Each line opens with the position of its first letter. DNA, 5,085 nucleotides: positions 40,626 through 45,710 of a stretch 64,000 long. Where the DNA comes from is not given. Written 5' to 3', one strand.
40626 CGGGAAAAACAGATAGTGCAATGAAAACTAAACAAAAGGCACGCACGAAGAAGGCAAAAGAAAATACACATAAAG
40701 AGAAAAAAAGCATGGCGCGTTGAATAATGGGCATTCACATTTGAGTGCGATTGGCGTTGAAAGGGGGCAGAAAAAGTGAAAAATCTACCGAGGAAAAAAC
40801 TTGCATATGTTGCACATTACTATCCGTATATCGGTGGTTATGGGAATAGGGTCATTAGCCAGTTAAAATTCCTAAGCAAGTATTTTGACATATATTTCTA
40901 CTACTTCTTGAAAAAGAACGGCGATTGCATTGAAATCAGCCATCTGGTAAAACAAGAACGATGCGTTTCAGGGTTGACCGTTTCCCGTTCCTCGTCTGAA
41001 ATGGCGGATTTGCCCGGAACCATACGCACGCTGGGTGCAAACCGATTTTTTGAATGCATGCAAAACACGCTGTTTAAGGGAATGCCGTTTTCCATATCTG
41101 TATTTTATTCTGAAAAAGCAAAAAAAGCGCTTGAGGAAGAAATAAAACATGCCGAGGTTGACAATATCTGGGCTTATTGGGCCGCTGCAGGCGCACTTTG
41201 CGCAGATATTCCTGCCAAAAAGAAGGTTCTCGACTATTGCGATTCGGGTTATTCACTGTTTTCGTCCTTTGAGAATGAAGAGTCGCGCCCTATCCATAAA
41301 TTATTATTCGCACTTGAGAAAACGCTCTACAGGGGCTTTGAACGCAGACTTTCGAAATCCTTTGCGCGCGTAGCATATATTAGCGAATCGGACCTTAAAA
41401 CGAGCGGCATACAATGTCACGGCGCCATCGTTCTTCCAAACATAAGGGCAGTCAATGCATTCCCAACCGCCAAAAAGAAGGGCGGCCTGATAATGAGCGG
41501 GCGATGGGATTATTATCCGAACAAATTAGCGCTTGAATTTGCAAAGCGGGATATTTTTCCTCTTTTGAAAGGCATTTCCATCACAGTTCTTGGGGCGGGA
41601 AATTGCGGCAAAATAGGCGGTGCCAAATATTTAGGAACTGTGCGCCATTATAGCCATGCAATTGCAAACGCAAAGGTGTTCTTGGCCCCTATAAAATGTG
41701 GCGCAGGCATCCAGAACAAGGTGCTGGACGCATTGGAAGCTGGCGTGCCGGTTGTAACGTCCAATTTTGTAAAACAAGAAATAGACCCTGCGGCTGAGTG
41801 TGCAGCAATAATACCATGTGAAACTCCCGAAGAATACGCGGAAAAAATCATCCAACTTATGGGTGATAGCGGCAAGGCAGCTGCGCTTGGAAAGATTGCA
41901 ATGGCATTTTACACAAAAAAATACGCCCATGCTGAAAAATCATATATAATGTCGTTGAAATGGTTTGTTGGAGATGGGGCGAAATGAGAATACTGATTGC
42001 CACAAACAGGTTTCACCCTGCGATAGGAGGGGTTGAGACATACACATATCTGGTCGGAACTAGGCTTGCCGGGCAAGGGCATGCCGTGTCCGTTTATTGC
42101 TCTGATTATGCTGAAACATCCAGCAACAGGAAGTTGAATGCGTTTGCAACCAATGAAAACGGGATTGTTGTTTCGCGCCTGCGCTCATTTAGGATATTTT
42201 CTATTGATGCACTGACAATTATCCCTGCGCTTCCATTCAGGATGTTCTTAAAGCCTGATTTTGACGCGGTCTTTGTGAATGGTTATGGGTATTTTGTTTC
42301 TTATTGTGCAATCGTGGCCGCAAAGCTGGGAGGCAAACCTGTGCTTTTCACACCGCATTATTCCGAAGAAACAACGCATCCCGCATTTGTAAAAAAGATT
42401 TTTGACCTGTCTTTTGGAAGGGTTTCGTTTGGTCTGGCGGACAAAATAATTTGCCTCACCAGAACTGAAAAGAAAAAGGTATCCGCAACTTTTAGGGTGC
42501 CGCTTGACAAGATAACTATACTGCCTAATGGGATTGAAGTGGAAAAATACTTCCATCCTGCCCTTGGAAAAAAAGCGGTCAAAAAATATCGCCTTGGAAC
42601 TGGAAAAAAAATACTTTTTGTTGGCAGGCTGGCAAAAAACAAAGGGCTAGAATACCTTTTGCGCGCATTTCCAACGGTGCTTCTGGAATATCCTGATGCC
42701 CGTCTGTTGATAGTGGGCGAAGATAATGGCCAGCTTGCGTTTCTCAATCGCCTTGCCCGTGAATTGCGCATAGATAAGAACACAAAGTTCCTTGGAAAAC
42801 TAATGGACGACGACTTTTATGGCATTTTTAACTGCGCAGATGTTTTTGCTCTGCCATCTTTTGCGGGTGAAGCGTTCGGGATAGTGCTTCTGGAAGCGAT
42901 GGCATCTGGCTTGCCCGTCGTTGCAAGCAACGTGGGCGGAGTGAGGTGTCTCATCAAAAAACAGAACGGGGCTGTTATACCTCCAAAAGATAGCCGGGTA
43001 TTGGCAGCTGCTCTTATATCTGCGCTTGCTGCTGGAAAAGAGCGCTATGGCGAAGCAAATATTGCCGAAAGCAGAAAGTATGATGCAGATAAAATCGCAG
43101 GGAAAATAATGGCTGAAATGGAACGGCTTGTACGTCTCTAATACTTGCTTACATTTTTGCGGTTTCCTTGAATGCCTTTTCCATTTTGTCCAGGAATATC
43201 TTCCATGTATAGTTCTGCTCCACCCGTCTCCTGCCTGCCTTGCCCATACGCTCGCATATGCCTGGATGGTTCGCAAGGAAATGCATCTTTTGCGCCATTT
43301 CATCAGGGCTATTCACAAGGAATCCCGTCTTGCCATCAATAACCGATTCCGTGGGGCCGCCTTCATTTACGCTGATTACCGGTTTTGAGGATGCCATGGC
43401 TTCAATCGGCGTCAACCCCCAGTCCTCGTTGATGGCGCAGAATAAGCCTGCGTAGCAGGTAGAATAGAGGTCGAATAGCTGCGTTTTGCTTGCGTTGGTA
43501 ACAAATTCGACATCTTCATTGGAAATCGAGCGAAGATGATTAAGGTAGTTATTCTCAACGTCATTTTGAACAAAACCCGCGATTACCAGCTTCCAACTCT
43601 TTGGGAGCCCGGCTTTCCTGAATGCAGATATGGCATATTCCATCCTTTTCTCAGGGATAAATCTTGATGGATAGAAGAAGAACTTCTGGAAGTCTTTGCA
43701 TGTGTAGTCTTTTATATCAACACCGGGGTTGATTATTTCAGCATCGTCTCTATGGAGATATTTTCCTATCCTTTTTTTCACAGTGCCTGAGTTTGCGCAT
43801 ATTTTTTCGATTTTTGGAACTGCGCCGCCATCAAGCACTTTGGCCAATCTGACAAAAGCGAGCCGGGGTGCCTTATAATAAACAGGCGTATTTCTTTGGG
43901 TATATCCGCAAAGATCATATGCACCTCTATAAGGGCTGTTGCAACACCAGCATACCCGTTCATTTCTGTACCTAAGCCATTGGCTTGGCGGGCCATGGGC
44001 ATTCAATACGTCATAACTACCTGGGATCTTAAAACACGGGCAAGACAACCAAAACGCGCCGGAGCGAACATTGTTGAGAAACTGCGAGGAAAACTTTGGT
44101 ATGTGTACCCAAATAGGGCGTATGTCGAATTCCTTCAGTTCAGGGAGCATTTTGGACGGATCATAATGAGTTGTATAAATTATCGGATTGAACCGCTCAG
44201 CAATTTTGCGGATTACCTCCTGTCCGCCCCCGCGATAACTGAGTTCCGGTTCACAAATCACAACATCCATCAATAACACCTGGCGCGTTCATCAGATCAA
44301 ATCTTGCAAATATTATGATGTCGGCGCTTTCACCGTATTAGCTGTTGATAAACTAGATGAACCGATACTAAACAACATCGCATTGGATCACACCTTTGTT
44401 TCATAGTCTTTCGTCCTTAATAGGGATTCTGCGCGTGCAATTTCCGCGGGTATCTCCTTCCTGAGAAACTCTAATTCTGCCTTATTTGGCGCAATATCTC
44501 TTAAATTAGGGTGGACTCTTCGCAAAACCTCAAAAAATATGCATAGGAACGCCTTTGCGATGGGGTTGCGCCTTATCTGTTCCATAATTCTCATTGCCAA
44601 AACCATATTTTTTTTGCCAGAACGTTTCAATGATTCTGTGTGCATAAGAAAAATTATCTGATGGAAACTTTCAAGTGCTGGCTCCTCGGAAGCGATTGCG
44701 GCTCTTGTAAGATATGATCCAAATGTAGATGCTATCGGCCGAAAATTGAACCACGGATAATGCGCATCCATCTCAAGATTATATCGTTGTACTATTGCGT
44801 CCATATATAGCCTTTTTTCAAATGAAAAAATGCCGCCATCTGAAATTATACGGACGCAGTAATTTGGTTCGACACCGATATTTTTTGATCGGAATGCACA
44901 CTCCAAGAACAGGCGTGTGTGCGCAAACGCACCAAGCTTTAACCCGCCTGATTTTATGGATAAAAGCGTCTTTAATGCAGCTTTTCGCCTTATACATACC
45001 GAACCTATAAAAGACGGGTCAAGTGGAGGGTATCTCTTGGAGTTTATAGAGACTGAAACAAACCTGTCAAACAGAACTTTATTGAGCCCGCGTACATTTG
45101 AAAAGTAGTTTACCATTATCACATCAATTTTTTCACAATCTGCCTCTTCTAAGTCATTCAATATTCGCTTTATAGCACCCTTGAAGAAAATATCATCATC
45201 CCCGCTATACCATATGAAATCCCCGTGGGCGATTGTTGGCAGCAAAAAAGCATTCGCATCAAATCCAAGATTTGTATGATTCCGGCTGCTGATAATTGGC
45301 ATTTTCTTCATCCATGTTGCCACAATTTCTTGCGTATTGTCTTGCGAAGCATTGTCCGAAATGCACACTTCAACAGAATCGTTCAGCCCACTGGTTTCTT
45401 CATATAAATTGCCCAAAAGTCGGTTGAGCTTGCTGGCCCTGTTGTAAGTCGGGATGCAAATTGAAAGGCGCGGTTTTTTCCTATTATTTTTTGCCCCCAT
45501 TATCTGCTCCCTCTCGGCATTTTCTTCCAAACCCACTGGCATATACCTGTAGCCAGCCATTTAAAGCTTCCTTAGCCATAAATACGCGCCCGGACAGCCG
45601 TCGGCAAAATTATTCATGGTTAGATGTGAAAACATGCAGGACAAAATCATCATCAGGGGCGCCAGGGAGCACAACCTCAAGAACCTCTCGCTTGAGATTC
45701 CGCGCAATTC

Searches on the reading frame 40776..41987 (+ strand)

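Call 70: search_protein_families(library=pfam, proteins=[window:40776-41987:+], max_evalue=0.00001)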
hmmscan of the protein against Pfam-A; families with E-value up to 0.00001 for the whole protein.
window:40776-41987:+ (403 aa): 1 family
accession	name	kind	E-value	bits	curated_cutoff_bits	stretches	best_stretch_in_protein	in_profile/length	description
PF13692.12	Glyco_trans_1_4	-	2.9e-12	47.5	27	1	240-364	6-142/142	Glycosyl transferases group 1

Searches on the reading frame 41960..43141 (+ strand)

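Call 71: search_protein_families(library=pfam, proteins=[window:41960-43141:+], max_evalue=0.00001)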
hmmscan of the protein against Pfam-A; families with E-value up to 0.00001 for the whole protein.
window:41960-43141:+ (393 aa): 5 families
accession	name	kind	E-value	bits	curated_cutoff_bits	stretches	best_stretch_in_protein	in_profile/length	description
PF00534.26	Glycos_transf_1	-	1.8e-37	129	26.4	1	213-362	13-162/172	Glycosyl transferases group 1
PF13692.12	Glyco_trans_1_4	-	1.8e-35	122.7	27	1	216-356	2-140/142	Glycosyl transferases group 1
PF13439.12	Glyco_transf_4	-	4.1e-22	79.4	28.5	1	22-195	1-169/170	Glycosyltransferase Family 4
PF13579.12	Glyco_trans_4_4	-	6.4e-14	53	29.7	1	23-191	1-158/158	Glycosyl transferase 4-like domain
PF20706.3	GT4-conflict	-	1.6e-08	34.4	26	1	211-337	193-325/385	Family 4 Glycosyltransferase in conflict systems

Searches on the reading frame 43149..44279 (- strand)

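Call 71: search_protein_families(library=pfam, proteins=[window:43149-44279:-], max_evalue=0.00001)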
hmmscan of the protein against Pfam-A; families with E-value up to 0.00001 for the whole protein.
window:43149-44279:- (376 aa): 3 families
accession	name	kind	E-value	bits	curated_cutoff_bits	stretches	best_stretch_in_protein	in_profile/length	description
PF00534.26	Glycos_transf_1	-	7.5e-26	91.1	26.4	1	196-352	13-172/172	Glycosyl transferases group 1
PF13692.12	Glyco_trans_1_4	-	7.9e-18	65.5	27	1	201-336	4-140/142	Glycosyl transferases group 1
PF13524.12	Glyco_trans_1_2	-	7.1e-08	33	25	1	256-361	28-137/144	Glycosyl transferase-like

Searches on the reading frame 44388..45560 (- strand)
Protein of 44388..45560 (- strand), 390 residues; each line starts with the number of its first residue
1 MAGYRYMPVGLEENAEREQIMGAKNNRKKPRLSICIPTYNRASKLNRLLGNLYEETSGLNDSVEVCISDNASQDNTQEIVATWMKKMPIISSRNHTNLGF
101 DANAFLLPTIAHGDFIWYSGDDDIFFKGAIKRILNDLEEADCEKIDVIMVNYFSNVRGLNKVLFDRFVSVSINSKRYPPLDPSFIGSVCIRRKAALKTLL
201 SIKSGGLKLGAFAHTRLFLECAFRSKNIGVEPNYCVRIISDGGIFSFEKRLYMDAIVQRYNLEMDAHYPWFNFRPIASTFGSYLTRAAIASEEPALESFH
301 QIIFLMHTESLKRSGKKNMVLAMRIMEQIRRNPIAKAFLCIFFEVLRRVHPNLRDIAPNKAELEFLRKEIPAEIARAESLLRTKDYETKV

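Call 71: search_protein_families(library=pfam, proteins=[window:44388-45560:-], max_evalue=0.00001)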
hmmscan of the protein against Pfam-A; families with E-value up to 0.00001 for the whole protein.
window:44388-45560:- (390 aa): 1 family
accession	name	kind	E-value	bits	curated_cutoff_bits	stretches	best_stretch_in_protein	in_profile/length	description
PF00535.33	Glycos_transf_2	-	8.8e-17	62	23.3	1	33-199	1-167/168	Glycosyl transferase family 2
